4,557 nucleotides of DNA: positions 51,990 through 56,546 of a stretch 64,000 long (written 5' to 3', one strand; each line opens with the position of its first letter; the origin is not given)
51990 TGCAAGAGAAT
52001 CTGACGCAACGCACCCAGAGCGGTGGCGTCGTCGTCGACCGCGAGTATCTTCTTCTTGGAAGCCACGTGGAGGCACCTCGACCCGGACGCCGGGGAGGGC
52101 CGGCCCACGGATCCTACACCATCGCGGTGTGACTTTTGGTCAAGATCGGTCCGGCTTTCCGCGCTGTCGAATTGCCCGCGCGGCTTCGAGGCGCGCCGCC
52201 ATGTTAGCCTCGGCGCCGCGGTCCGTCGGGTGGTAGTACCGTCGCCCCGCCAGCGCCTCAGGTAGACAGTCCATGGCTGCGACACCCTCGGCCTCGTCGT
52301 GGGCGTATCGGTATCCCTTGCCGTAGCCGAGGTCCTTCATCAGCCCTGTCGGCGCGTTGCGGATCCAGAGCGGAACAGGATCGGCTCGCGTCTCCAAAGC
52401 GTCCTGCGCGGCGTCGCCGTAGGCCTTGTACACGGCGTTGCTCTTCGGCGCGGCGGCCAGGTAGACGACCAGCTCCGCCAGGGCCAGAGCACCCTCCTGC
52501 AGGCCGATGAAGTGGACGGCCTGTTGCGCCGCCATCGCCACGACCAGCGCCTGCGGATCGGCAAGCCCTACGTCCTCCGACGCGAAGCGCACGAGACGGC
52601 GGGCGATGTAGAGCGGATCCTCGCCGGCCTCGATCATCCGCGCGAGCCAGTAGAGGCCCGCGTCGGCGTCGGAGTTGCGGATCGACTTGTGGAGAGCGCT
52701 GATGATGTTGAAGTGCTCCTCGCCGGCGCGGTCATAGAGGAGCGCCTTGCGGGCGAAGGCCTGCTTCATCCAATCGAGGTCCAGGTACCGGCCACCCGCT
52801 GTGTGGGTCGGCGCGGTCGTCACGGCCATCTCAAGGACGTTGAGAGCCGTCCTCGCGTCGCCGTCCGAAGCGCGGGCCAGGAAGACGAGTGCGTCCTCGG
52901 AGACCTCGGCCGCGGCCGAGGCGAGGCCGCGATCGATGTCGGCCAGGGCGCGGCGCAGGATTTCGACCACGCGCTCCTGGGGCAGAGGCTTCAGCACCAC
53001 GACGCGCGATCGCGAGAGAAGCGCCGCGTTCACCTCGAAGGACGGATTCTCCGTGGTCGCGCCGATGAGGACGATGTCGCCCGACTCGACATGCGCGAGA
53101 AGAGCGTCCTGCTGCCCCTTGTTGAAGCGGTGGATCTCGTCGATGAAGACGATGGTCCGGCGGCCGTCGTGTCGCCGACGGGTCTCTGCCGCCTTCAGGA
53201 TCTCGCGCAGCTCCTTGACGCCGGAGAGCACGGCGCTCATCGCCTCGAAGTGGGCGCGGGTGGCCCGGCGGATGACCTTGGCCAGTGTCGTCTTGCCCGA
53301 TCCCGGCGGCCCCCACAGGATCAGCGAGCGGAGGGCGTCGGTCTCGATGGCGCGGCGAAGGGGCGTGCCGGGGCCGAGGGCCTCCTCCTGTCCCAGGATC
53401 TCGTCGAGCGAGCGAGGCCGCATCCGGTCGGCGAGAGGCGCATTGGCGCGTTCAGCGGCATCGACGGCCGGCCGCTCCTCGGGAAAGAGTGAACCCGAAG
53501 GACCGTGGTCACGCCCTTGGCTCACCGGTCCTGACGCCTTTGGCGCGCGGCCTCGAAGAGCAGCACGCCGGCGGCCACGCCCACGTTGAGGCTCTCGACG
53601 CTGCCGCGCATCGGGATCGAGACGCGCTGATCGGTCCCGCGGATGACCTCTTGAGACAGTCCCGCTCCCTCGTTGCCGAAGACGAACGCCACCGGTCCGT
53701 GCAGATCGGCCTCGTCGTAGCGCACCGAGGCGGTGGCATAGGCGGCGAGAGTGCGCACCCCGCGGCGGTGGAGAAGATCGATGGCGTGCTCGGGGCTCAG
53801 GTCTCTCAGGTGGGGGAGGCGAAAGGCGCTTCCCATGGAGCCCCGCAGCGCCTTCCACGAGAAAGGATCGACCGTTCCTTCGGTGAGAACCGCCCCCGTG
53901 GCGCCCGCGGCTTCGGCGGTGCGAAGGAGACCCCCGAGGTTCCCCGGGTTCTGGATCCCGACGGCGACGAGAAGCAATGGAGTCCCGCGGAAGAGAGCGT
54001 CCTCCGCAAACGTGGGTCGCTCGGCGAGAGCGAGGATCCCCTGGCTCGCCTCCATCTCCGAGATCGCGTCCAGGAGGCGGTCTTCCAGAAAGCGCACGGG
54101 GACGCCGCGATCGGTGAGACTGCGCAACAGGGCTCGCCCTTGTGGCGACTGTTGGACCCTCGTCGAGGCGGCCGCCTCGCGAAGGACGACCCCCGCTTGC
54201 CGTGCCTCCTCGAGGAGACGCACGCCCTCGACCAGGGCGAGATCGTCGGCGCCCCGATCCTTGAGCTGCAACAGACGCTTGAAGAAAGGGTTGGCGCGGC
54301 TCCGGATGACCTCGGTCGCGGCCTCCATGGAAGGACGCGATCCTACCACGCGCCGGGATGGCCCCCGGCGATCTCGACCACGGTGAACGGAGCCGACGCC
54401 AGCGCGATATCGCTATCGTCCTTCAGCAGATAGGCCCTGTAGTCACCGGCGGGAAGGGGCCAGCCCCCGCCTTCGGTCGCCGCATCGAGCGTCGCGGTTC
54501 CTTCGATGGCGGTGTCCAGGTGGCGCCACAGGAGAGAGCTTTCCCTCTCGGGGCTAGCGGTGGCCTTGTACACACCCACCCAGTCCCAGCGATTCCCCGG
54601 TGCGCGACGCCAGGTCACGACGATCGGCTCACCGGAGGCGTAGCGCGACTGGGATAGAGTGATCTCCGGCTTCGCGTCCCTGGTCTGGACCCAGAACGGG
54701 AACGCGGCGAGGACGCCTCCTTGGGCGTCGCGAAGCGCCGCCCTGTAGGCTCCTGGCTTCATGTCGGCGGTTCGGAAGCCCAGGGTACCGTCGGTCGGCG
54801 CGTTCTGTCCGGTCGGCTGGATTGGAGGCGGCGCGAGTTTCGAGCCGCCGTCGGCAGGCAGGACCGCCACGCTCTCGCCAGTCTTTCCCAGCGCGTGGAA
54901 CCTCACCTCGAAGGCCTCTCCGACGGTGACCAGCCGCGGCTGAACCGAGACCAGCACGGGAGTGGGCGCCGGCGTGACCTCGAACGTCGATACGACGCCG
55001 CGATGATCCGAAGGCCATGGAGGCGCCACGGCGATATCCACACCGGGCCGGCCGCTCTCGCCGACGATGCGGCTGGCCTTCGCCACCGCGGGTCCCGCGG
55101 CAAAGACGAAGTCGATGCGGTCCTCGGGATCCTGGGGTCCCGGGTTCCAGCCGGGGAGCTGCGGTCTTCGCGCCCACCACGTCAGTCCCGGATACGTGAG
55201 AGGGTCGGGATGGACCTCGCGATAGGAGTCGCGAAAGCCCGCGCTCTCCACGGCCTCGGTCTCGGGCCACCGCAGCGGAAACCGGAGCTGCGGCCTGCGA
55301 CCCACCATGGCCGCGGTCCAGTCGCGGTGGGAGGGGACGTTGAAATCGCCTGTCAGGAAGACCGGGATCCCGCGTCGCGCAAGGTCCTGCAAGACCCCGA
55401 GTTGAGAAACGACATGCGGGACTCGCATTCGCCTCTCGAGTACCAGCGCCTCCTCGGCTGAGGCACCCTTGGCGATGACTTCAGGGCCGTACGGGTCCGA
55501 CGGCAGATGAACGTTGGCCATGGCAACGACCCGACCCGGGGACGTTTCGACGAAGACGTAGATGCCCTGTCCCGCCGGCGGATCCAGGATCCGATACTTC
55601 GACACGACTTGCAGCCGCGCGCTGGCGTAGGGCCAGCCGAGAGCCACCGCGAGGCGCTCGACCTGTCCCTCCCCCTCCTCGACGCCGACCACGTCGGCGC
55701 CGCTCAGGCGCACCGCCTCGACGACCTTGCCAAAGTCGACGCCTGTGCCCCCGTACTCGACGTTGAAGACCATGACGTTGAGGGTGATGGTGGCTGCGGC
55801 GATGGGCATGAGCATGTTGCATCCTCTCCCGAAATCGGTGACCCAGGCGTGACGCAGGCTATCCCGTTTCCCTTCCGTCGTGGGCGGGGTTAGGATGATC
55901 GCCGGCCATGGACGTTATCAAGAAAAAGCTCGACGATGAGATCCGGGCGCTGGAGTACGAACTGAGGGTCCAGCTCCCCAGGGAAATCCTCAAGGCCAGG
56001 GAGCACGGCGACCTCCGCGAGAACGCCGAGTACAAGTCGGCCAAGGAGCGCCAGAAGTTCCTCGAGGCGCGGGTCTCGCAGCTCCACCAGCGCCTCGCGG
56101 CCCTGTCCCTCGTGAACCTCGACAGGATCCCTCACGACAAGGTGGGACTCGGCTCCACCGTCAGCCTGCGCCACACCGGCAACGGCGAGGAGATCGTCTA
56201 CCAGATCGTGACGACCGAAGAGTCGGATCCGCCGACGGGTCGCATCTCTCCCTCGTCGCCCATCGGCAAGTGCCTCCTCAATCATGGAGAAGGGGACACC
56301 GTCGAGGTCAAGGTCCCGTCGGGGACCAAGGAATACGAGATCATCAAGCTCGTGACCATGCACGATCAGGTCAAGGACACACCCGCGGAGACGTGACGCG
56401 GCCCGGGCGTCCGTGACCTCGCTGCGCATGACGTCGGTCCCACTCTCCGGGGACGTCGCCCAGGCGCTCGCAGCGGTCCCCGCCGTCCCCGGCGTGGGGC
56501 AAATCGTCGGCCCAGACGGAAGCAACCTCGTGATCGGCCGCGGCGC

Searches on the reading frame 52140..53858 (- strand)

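Call 23: search_protein_families(library=pfam, proteins=[window:52140-53858:-], max_evalue=0.00001)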
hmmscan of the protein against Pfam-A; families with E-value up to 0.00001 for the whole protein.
window:52140-53858:- (572 aa): 6 families
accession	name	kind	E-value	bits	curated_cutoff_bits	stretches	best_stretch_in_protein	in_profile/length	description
PF12002.13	MgsA_C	-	7.7e-65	218.3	27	1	395-559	1-165/167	MgsA AAA+ ATPase C terminal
PF16193.11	AAA_assoc_2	-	1.4e-25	89.8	34.3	1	316-394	4-81/81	AAA C-terminal domain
PF00004.35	AAA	-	1.6e-15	58.1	21.2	1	179-289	1-128/131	ATPase family associated with various cellular activities (AAA)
PF05496.18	RuvB_N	-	2.2e-11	44.2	27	1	146-266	1-118/159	Holliday junction DNA helicase RuvB P-loop domain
PF13173.12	AAA_14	-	2.5e-06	28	27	1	178-295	4-126/129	AAA domain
PF07728.20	AAA_5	-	5.2e-06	27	22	0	179-263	2-96/139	AAA domain (dynein-related subfamily)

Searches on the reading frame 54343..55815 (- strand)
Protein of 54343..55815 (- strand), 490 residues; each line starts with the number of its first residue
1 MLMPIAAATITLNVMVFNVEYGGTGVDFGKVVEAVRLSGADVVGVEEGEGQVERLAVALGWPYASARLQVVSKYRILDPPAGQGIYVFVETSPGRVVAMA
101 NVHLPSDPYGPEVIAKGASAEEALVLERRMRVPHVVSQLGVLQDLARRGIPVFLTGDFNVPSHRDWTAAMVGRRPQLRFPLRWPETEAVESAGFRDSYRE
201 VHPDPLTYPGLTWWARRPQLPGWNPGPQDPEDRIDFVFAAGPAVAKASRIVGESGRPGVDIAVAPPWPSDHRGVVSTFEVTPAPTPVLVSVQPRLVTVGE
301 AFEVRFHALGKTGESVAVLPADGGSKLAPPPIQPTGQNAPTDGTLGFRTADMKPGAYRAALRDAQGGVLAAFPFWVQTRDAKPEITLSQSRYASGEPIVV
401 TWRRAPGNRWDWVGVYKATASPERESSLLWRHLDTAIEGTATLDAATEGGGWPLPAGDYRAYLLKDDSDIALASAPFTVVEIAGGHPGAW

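Call 23: search_protein_families(library=pfam, proteins=[window:54343-55815:-], max_evalue=0.00001)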
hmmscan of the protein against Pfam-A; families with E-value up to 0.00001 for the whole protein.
window:54343-55815:- (490 aa): 1 family
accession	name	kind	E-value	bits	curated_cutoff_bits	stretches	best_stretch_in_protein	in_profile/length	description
PF03372.29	Exo_endo_phos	-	1.1e-12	48.7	24.5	1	15-271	1-225/225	Endonuclease/Exonuclease/phosphatase family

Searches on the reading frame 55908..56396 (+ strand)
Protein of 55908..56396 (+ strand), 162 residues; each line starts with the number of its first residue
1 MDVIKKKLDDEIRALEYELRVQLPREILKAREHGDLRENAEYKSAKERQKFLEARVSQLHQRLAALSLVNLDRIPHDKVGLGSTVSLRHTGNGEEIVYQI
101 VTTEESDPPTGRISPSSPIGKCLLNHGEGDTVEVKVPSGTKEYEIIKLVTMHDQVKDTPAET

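Call 23: search_protein_families(library=pfam, proteins=[window:55908-56396:+], max_evalue=0.00001)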
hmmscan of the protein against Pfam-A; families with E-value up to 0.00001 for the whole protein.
window:55908-56396:+ (162 aa): 2 families
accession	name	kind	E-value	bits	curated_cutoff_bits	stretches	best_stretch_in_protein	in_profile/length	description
PF01272.25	GreA_GreB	-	1.2e-24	86.5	26.9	1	75-147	2-74/77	Transcription elongation factor, GreA/GreB, C-term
PF03449.20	GreA_GreB_N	-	5.9e-16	58.9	24.5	1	6-65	9-68/71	Transcription elongation factor, N-terminal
